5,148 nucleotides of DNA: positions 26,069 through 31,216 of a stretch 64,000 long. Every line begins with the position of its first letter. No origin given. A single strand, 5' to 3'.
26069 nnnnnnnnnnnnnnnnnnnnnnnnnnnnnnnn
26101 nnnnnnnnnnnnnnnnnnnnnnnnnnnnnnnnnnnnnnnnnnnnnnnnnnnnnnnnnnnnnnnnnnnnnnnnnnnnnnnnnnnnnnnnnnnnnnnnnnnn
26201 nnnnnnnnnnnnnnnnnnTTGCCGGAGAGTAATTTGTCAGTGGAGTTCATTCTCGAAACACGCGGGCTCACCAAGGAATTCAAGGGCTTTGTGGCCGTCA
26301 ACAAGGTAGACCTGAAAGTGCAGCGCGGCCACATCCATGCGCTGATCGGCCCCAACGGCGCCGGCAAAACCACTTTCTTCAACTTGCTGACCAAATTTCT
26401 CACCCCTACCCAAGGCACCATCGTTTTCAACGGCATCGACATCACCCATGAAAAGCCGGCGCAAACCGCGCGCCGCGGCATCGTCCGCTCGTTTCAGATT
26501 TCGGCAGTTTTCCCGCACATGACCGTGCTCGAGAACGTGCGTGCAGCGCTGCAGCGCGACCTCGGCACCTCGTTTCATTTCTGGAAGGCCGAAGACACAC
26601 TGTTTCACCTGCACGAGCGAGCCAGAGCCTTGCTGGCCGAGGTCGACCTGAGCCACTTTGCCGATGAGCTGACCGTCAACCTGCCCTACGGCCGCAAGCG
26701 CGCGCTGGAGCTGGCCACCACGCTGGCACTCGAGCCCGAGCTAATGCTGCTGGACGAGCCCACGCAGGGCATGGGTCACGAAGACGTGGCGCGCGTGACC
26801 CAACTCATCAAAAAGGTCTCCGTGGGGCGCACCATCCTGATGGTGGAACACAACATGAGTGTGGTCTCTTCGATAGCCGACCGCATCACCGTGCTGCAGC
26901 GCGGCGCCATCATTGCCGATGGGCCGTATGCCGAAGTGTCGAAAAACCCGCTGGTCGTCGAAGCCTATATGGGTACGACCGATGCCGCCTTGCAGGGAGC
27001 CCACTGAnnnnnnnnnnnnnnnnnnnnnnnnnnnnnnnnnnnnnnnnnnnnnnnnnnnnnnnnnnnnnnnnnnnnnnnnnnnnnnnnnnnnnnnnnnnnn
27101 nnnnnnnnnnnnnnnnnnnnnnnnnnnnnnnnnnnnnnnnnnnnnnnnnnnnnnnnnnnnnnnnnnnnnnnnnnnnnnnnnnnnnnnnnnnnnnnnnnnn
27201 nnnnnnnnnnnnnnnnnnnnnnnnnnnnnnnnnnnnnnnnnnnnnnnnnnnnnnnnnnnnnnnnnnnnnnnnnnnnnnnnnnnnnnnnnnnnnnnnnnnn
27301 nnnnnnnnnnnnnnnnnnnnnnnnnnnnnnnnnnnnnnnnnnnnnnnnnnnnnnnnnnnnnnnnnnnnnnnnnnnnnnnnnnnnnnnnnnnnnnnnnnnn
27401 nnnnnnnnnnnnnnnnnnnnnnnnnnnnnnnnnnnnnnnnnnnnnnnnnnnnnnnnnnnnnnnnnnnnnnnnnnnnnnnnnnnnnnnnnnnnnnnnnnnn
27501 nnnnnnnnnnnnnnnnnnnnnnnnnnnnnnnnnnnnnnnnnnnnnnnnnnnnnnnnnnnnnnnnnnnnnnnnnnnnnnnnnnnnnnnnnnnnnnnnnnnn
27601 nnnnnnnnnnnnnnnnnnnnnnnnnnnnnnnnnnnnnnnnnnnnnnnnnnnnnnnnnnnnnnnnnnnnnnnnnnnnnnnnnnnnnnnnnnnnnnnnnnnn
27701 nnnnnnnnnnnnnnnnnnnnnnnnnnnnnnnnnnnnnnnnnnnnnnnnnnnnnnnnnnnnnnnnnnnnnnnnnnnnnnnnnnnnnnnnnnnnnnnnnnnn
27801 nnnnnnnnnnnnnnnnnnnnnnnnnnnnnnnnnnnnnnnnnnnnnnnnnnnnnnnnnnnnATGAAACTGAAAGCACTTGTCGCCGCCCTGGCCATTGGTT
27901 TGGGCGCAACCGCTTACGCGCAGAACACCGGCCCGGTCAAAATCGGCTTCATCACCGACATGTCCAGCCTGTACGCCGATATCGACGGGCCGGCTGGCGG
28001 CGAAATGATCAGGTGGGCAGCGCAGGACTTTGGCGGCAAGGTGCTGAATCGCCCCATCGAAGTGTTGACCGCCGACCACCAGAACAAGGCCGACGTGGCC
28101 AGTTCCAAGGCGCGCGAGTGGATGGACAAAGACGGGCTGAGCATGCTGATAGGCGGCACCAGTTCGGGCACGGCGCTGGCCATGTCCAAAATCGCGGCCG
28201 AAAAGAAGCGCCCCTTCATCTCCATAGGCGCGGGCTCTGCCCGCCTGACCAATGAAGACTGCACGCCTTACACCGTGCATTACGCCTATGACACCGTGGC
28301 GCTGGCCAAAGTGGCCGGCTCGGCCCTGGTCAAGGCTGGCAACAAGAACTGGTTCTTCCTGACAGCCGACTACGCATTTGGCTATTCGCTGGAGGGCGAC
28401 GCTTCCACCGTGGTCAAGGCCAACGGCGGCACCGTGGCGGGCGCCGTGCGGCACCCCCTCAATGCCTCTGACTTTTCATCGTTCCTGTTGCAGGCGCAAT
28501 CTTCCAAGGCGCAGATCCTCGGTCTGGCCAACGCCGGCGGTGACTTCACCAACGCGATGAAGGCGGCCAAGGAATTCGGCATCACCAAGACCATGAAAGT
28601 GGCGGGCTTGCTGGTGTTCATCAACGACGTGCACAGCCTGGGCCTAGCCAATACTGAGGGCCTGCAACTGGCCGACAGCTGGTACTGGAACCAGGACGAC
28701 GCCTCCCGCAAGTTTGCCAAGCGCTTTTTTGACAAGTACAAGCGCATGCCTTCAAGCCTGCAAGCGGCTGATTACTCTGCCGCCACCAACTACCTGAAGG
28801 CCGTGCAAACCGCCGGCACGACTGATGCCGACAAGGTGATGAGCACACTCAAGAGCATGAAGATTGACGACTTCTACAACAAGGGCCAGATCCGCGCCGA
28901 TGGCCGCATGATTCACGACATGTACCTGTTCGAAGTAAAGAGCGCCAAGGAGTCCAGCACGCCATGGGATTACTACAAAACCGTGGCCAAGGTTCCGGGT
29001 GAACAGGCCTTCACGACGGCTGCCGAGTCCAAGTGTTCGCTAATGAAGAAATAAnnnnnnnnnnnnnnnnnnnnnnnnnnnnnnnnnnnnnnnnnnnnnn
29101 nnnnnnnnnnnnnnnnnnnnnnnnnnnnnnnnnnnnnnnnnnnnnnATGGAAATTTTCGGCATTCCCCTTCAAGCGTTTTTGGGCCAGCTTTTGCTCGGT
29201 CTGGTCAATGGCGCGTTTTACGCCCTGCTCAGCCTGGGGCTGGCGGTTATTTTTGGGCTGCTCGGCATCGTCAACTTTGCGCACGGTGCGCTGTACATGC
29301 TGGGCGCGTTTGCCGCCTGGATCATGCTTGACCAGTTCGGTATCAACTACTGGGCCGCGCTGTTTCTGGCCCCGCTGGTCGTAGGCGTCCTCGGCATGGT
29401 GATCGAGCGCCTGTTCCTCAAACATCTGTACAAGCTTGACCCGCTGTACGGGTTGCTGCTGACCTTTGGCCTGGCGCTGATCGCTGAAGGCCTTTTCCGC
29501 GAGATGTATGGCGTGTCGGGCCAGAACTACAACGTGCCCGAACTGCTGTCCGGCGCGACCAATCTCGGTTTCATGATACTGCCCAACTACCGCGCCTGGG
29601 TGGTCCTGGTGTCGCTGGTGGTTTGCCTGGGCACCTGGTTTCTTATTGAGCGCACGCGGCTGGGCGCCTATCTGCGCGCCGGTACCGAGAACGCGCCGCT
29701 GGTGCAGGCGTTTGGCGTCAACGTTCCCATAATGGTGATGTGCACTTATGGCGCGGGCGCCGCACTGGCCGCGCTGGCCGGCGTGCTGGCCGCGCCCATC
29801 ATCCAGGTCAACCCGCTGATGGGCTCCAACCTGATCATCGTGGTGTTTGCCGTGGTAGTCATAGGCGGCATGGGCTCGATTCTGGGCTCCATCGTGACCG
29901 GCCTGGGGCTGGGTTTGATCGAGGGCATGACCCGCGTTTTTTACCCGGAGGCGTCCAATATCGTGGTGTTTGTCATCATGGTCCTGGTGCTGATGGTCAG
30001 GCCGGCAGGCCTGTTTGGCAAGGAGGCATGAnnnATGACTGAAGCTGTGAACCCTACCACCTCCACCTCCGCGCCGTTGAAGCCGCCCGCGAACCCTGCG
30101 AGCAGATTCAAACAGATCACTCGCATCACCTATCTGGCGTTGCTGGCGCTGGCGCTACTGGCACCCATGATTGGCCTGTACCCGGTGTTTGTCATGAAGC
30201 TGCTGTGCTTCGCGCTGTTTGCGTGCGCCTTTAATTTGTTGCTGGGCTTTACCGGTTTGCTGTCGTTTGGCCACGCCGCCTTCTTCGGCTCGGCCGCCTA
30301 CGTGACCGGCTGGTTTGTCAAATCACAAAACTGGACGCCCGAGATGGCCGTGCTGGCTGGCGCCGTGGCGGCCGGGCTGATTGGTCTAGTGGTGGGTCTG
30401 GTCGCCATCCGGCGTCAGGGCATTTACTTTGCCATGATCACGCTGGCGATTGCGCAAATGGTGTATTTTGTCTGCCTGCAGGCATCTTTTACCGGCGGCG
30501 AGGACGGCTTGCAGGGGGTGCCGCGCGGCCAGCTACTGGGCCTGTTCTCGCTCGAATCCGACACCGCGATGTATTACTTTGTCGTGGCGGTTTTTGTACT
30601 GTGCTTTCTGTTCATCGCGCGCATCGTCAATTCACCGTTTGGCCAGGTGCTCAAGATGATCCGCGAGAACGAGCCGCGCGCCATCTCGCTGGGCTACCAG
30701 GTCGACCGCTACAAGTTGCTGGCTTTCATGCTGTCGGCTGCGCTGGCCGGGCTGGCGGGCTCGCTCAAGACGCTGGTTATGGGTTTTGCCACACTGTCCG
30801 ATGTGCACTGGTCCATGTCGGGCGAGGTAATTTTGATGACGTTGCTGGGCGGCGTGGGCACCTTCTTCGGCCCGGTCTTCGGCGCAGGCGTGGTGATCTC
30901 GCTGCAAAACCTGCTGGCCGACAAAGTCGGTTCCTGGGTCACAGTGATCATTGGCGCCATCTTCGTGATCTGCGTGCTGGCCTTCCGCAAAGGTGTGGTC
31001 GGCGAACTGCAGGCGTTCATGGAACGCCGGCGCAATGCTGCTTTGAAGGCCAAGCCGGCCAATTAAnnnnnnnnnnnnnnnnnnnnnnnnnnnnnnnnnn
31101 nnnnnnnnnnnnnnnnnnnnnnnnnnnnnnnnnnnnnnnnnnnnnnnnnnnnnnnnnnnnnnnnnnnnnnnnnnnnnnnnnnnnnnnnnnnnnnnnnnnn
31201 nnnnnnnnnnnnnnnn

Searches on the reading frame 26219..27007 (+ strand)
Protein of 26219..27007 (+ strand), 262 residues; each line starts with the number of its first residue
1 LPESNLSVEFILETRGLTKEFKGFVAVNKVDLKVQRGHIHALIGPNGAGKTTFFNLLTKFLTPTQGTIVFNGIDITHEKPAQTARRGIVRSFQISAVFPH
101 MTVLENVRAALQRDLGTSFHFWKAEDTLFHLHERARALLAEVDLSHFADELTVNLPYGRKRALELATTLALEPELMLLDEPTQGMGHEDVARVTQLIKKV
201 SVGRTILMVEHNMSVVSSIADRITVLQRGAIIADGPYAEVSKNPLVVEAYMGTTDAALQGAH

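Call 56: search_protein_families(library=pfam, proteins=[window:26219-27007:+], max_evalue=0.001)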
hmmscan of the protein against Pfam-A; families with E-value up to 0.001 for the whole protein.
window:26219-27007:+ (262 aa): 8 families
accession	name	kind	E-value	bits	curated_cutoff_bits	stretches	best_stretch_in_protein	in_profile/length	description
PF00005.33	ABC_tran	-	1.9e-31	109.9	25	1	28-183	2-137/137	ABC transporter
PF12399.14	BCA_ABC_TP_C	-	1.7e-08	34.3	25.5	1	231-255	2-26/27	Branched-chain amino acid ATP-binding cassette transporter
PF13304.12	AAA_21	-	6.8e-07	30.1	27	0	39-57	1-19/304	AAA domain, putative AbiEii toxin, Type IV TA system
PF13555.12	AAA_29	-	7.9e-05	22.8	27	1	30-72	15-56/61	P-loop containing region of AAA domain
PF13401.12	AAA_22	-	0.00045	21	27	1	39-114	7-78/130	AAA domain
PF13476.12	AAA_23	-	0.00087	20.4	27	0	23-63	6-45/201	AAA domain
PF13175.12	AAA_15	-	0.00089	19.4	32.1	1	22-79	12-64/374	AAA ATPase domain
PF02463.25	SMC_N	-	0.00095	19.1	40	0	19-55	8-42/220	RecF/RecN/SMC N terminal domain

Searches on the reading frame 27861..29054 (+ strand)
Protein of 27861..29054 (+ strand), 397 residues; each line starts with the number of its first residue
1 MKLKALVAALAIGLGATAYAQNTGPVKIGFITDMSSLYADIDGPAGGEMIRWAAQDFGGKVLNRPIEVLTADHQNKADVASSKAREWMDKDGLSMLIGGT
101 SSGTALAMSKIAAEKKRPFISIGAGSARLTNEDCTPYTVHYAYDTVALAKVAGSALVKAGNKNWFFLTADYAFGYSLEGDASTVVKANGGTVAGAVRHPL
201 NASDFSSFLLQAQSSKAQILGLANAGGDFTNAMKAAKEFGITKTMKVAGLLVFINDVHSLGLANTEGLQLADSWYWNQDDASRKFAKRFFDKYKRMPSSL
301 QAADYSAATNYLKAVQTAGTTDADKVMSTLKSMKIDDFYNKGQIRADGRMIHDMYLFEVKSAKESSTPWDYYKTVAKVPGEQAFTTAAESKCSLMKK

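Call 46: search_protein_families(library=pfam, proteins=[window:27861-29054:+], max_evalue=0.00001)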
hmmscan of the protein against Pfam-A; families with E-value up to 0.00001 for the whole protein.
window:27861-29054:+ (397 aa): 3 families
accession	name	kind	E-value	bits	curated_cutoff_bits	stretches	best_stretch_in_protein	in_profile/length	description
PF13458.12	Peripla_BP_6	-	3.5e-104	349.6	31.7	1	25-362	1-341/343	Periplasmic binding protein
PF13433.12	Peripla_BP_5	-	1.1e-12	48.3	27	1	158-352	131-326/363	Periplasmic binding protein domain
PF01094.35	ANF_receptor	-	3.2e-11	43.3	25.4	1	64-359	23-350/353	Receptor family ligand binding region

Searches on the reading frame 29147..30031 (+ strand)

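Call 46: search_protein_families(library=pfam, proteins=[window:29147-30031:+], max_evalue=0.00001)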
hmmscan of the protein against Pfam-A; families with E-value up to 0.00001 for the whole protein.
window:29147-30031:+ (294 aa): 1 family
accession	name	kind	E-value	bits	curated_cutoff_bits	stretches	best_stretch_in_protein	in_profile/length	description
PF02653.21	BPD_transp_2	-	8.7e-41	140.3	26.8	1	16-282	3-269/269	Branched-chain amino acid transport system / permease component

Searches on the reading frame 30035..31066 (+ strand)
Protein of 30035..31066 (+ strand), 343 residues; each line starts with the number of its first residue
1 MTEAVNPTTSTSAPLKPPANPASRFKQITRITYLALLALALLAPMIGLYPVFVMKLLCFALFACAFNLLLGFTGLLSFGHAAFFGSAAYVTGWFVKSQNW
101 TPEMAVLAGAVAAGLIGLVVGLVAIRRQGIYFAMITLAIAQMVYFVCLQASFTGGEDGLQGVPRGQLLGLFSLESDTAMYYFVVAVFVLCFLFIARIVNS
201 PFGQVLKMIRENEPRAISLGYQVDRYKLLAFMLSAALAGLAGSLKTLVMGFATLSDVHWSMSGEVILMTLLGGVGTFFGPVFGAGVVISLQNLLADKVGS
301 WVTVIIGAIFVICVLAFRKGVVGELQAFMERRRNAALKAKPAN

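Call 46: search_protein_families(library=pfam, proteins=[window:30035-31066:+], max_evalue=0.00001)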
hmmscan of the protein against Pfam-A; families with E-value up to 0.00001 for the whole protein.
window:30035-31066:+ (343 aa): 1 family
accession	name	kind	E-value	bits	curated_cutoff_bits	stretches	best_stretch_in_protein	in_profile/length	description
PF02653.21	BPD_transp_2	-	2.4e-37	129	26.8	1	56-313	9-268/269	Branched-chain amino acid transport system / permease component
